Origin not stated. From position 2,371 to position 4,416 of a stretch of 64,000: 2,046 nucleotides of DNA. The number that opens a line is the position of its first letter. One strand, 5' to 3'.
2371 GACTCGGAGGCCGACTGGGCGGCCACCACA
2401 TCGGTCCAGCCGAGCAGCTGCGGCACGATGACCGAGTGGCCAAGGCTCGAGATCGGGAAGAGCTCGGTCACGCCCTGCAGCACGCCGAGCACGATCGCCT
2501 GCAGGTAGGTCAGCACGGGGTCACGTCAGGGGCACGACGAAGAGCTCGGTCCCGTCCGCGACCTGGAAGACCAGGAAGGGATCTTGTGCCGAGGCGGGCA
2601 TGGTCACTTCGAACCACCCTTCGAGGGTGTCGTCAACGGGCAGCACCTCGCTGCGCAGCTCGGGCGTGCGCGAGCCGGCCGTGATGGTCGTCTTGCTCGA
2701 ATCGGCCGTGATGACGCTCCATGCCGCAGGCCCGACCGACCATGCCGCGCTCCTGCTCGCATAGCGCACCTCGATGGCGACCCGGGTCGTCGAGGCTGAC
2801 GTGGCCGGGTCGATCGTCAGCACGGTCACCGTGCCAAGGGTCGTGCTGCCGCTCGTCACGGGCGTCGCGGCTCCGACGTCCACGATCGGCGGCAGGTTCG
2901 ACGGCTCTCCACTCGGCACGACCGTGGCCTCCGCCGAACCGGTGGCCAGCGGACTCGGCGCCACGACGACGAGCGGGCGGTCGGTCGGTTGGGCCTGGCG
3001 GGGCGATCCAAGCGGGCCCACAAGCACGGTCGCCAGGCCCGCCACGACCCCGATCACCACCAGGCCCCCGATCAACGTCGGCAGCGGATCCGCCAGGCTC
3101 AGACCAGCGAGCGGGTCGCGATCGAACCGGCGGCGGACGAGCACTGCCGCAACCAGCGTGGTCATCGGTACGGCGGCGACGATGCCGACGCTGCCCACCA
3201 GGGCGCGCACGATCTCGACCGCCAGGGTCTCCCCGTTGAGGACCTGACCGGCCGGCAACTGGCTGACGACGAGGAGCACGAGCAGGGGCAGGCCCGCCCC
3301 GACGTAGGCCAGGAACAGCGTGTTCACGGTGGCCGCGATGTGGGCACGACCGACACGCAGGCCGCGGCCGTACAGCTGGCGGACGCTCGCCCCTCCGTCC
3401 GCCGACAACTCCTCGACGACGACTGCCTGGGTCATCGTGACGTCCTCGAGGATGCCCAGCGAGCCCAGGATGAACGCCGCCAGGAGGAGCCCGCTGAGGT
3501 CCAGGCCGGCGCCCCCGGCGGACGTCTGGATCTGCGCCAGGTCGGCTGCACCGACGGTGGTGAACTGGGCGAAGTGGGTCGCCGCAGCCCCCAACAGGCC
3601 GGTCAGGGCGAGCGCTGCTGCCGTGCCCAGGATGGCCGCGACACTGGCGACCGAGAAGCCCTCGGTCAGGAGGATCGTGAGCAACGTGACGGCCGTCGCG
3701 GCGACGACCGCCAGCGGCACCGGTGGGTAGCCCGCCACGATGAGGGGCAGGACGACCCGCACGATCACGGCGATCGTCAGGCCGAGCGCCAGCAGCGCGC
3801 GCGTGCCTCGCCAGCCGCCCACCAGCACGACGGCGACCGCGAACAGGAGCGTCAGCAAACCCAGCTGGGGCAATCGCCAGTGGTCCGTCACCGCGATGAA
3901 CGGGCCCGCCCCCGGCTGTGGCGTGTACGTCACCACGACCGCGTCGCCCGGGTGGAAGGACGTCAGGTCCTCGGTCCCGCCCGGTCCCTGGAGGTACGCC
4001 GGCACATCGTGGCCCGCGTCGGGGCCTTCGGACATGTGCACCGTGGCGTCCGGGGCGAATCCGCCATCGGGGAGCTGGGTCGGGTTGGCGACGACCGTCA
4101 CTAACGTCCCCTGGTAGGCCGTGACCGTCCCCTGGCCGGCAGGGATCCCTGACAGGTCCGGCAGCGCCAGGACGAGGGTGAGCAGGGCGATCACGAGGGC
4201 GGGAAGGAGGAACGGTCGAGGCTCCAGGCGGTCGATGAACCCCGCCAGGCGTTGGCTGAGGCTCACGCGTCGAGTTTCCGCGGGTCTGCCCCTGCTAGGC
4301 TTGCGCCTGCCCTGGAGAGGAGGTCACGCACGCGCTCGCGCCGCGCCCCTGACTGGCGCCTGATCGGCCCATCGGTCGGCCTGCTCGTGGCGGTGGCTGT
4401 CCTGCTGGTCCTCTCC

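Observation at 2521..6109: YibE/F locus with a C-terminal extracytoplasmic domain fusion and a divergently encoded standalone copy of that domain, in an operon with uppP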

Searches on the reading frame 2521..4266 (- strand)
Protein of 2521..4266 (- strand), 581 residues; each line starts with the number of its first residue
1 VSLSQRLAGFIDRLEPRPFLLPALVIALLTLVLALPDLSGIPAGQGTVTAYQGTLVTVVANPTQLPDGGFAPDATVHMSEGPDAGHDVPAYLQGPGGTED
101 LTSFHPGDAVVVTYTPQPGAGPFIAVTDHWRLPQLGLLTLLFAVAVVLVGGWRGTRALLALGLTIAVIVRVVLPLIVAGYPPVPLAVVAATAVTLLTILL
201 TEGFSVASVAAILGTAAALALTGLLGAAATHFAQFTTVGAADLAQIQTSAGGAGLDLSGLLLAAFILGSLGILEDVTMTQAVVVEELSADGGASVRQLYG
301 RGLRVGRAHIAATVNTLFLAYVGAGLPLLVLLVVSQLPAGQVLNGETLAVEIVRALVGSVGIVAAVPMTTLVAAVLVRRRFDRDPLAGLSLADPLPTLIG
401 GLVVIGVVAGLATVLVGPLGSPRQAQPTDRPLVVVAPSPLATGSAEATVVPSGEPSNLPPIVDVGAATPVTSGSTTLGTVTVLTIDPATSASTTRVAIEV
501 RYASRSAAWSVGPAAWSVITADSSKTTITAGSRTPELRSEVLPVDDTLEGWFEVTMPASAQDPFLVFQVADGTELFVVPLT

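Call 3: search_protein_families(library=pfam, proteins=[window:2521-4266:-], max_evalue=0.1)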
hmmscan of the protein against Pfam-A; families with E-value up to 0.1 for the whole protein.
window:2521-4266:- (581 aa): 1 family
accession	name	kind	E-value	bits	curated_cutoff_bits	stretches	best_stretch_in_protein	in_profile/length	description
PF07907.16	YibE_F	-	4.8e-61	206.8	27.2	1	137-374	3-240/241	YibE/F-like protein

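Call 30: find_related_loci(query=A3, collection=genome_contigs, flank=8000)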
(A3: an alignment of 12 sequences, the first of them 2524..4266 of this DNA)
Query A3 (581 aa) in genome_contigs; peptide patterns used: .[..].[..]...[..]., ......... (x = any residue, [..] = any of these).
600 stretches matched a pattern (row limit reached: there are more); 591 encode a relative of the query (tblastn E <= 1e-3); the best 80 are kept; 80 distinct loci.
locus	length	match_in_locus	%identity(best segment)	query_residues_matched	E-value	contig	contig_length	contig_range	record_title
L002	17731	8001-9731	42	2-577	6e-94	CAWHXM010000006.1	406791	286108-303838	MAG: uncultured Chloroflexia bacterium isolate MFD02242.bin.2.56 genome assembly, contig: contig_8050, whole genome shot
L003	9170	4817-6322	44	26-525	2e-93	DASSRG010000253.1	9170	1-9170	MAG TPA_asm: Candidatus Limnocylindrales bacterium isolate SMAG_U483 k141_1601315, whole genome shotgun sequence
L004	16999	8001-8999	50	42-379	9e-84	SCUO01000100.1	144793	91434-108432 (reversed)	MAG: Chloroflexota bacterium isolate FW602_bin.52 FW602_bin.52-121691, whole genome shotgun sequence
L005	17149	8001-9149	46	20-379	1e-80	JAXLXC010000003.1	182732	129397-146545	MAG: Chloroflexota bacterium isolate STL-CHL39 C3.138.fa-3, whole genome shotgun sequence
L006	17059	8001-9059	47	28-381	4e-75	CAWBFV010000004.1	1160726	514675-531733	MAG: uncultured Chloroflexia bacterium isolate MFD09212.bin.2.194 genome assembly, contig: contig_2320, whole genome sho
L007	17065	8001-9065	48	23-381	2e-74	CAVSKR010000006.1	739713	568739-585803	MAG: uncultured Chloroflexia bacterium isolate MFD09206.bin.1.191 genome assembly, contig: contig_6781, whole genome sho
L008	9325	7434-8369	50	72-379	1e-72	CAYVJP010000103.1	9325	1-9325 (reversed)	MAG TPA_asm: uncultured Anaerolineaceae bacterium isolate SRP237561_co1_263 genome assembly, contig: NODE_14523_length_9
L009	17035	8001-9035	47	36-381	6e-71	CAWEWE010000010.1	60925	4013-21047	MAG: uncultured Chloroflexia bacterium isolate MFD09206.bin.1.106 genome assembly, contig: contig_51910, whole genome sh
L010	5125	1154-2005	57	103-388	2e-69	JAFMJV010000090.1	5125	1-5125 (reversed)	MAG: Chloroflexota bacterium isolate DEBay_Sum019D_L_G_81 NODE_21149_length_5125_cov_25.058383, whole genome shotgun seq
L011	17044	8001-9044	49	28-379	6e-69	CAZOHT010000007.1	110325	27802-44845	MAG TPA_asm: uncultured Anaerolineaceae bacterium isolate SRP173033_co1_331 genome assembly, contig: NODE_234_length_110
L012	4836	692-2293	44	48-580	1e-66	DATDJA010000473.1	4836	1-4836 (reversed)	MAG TPA_asm: Candidatus Limnocylindrales bacterium isolate SMAG_U318 k141_681962, whole genome shotgun sequence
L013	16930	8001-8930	54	71-379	8e-66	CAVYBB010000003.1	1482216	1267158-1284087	MAG: uncultured Chloroflexia bacterium isolate MFD04944.bin.2.224 genome assembly, contig: contig_18430, whole genome sh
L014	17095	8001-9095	41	20-385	7e-63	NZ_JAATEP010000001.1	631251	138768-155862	Nonomuraea composti strain FMUSA5-5 1, whole genome shotgun sequence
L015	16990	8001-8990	43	46-385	7e-62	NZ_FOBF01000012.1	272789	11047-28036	Nonomuraea pusilla strain DSM 43357, whole genome shotgun sequence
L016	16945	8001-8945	44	66-384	2e-61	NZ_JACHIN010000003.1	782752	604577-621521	Nonomuraea endophytica strain DSM 45385 Ga0415315_03, whole genome shotgun sequence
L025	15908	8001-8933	45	61-377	3e-57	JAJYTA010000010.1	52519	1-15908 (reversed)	MAG: Actinomycetes bacterium isolate DX1.bin79 NODE_849_length_52519_cov_4.283154, whole genome shotgun sequence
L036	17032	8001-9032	41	42-387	2e-55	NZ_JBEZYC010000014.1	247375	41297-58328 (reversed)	Kribbella sp. NPDC026611 NPDC026611_122_B11.ctg-0014, whole genome shotgun sequence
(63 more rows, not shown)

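Call 55: search_protein_families(library=pfam, alignment_id=A4, max_evalue=0.1)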
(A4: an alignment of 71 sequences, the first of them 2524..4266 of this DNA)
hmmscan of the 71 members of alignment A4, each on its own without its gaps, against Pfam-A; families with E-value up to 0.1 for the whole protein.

A. member 1, window:2524-4266:- (581 aa): 1 family
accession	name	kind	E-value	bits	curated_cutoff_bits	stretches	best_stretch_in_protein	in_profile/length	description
PF07907.16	YibE_F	-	4.8e-61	206.8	27.2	1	137-374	3-240/241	YibE/F-like protein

B. families by the number of members that match (of 71 scanned): 7 families
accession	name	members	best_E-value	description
PF07907.16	YibE_F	71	1.5e-64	YibE/F-like protein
PF11611.13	DUF4352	15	0.002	Domain of unknown function (DUF4352)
PF23979.1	DUF7304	3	0.056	Domain of unknown function (DUF7304)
PF17152.10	CHASE8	2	0.025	Periplasmic sensor domain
PF12911.12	OppC_N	2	0.058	N-terminal TM domain of oligopeptide transport permease C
PF21872.3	SAM_5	1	0.018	SAM domain-like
PF22859.1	IBIN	1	0.061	Induced by infection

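Call 56: predict_structure(alignment_id=A4)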
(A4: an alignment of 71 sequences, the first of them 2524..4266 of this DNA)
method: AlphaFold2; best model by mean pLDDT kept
length: 581 residues; sequences in the alignment: 71
mean_pLDDT: 77.1   pTM: 0.60
mean pLDDT of the five models: 77.1, 76.3, 71.8, 71.4, 71.1
residues with pLDDT >= 90: 179; 70-90: 244; 50-70: 105; < 50: 53
segments of 3 or more residues with pLDDT < 50: 237-239, 387-394, 416-456
pLDDT, mean of each block of 10 residues (from residue 1): 68 65 90 89 70 94 87 96 96 80 92 88 92 89 88 88 91 89 84 84 73 70 69 58 55 73 80 74 67 69 78 79 79 71 76 75 66 62 50 56 67 52 32 32 30 53 91 90 94 95 94 94 86 92 96 93 92 92 74
secondary structure, 60 per line:
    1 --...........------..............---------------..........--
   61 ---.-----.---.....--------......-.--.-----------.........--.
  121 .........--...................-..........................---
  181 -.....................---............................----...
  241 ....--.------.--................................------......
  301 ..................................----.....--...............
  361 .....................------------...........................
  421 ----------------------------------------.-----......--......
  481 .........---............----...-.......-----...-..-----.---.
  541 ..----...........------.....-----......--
elements in order: H3-13 H20-33 E49-58 E74-78 E87-92 E109-117 E120-129 H132-150 H152-177 H182-202 H206-233 H238-244 H257-288 H295-334 H339-343 H346-381 H394-420 E467-472 E475-489 E493-504 E509-511 E516-519 E525-527 E540-542 E547-557 E564-568 E574-579

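Call 59: fold_search(model_id=the predicted structure, library=pdb)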
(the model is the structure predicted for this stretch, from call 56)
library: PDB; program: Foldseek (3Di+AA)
matches with E <= 10: 615; with E <= 0.001: 2
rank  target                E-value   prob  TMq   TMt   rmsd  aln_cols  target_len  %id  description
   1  3cfu_B                6.2e-04  1.00  0.17  0.65   3.9       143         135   15  Crystal structure of the yjhA protein from Bacillus subtilis. Northeast Structural Genomics Consortium target SR562 (released 2008-03-18)
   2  1lmi                  9.4e-04  1.00  0.19  0.72   3.9       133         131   10  1.5 ANGSTROM RESOLUTION CRYSTAL STRUCTURE OF A SECRETED PROTEIN FROM MYCOBACTERIUM TUBERCULOSIS-MPT63 (released 2002-12-04)
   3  9a4z_A                1.2e-03  1.00  0.17  0.47  22.9       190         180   12  Integrative model of YXKC-DACA by crosslinking MS and deep learning (released 2024-09-18)
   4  4r4g                  1.4e-02  1.00  0.15  0.26   3.9       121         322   11  Crystal structure of a putative lipoprotein (ycdA) from Bacillus subtilis subsp. subtilis str. 168 at 2.62 A resolution (released 2014-09-17)
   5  3o0l_B                2.1e-02  0.99  0.12  0.47   7.1       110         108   13  Crystal structure of a Pfam DUF1425 family member (Shew_1734) from Shewanella sp. pv-4 at 1.81 a resolution (released 2010-08-04)
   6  1tza_A                2.8e-02  0.96  0.11  0.38   8.0       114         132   10  X-ray structure of Northeast Structural Genomics Consortium target SoR45 (released 2004-07-27)
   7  3ac0_C                3.6e-02  0.95  0.11  0.08   9.6       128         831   11  Crystal structure of Beta-glucosidase from Kluyveromyces marxianus in complex with glucose (released 2010-08-11)
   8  3abz_A                4.4e-02  0.95  0.11  0.08   9.9       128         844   10  Crystal structure of Se-Met labeled Beta-glucosidase from Kluyveromyces marxianus (released 2010-08-11)
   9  1tza_B                4.9e-02  0.98  0.11  0.43   7.6       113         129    9  X-ray structure of Northeast Structural Genomics Consortium target SoR45 (released 2004-07-27)
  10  3abz_D                5.2e-02  0.95  0.11  0.08  11.1       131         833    8  Crystal structure of Se-Met labeled Beta-glucosidase from Kluyveromyces marxianus (released 2010-08-11)
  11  4eae_A                5.4e-02  0.99  0.11  0.32  13.2       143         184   10  The crystal structure of a functionally unknown protein from Listeria monocytogenes EGD-e (released 2012-04-04)
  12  7ljj                  5.4e-02  0.99  0.11  0.12   4.7       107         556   11  Structure of the Exo-alpha-L-galactosidase BpGH29 from Bacteroides plebeius (released 2022-02-09)
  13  3abz_C                6.7e-02  0.87  0.11  0.08  10.0       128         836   10  Crystal structure of Se-Met labeled Beta-glucosidase from Kluyveromyces marxianus (released 2010-08-11)
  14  5z1a                  7.4e-02  0.98  0.12  0.11   7.5       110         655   13  The crystal structure of Bacteroides fragilis beta-glucuronidase in complex with uronic isofagomine (released 2018-12-12)
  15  3abz_B                8.6e-02  0.90  0.12  0.09   9.7       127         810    9  Crystal structure of Se-Met labeled Beta-glucosidase from Kluyveromyces marxianus (released 2010-08-11)
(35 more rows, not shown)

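Call 74: search_solved_structures(query=A4, max_evalue=1)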
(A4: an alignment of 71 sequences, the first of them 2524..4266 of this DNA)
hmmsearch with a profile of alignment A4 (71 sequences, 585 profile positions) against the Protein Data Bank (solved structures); distinct sequences matched with E-value up to 1: 2.
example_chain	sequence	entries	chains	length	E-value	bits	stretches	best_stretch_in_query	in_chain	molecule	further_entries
4r4g_A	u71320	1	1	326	0.32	12.9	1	494-571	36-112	putative lipoprotein YcdA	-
4gd5_A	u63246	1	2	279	0.63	11.9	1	403-510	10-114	Phosphate ABC transporter, phosphate-binding protein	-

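Call 75: search_protein_families(library=ncbifam, proteins=[window:2521-4266:-], max_evalue=0.001)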
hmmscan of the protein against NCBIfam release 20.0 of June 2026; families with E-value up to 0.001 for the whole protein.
window:2521-4266:- (581 aa): 0 families

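Call 78: find_related_loci(query=A3, collection=metagenome_contigs, flank=8000)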
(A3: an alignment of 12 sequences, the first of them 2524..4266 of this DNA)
Query A3 (581 aa) in metagenome_contigs; peptide patterns used: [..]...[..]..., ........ (x = any residue, [..] = any of these).
600 stretches matched a pattern (row limit reached: there are more); 512 encode a relative of the query (tblastn E <= 1e-3); the best 80 are kept; 80 distinct loci.
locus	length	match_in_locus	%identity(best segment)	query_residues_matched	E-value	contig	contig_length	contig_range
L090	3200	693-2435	88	1-581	0e+0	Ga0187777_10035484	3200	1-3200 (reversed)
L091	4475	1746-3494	80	1-581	0e+0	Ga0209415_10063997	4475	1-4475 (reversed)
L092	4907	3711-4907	93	1-399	0e+0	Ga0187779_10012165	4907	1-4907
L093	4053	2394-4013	58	1-530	7e-150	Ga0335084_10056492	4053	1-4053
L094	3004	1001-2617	56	47-580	2e-132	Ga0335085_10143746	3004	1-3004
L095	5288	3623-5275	46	44-578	1e-116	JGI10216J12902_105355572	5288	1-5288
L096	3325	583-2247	47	36-580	3e-119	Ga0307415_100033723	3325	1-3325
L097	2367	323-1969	46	44-580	3e-116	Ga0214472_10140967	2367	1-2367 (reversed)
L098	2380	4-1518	49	76-580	3e-107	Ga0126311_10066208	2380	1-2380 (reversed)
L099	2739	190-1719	44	26-535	2e-106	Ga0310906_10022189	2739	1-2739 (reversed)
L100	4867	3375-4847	52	11-483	1e-98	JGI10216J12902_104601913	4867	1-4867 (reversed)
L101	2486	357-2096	43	13-581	8e-101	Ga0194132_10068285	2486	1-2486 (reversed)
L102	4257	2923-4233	47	36-470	1e-90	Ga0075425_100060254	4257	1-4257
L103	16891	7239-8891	46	43-580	3e-90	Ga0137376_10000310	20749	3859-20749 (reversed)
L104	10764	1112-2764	46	43-580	3e-90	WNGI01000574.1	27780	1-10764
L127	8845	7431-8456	49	35-381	3e-71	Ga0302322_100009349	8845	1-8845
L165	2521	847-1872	46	35-377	1e-56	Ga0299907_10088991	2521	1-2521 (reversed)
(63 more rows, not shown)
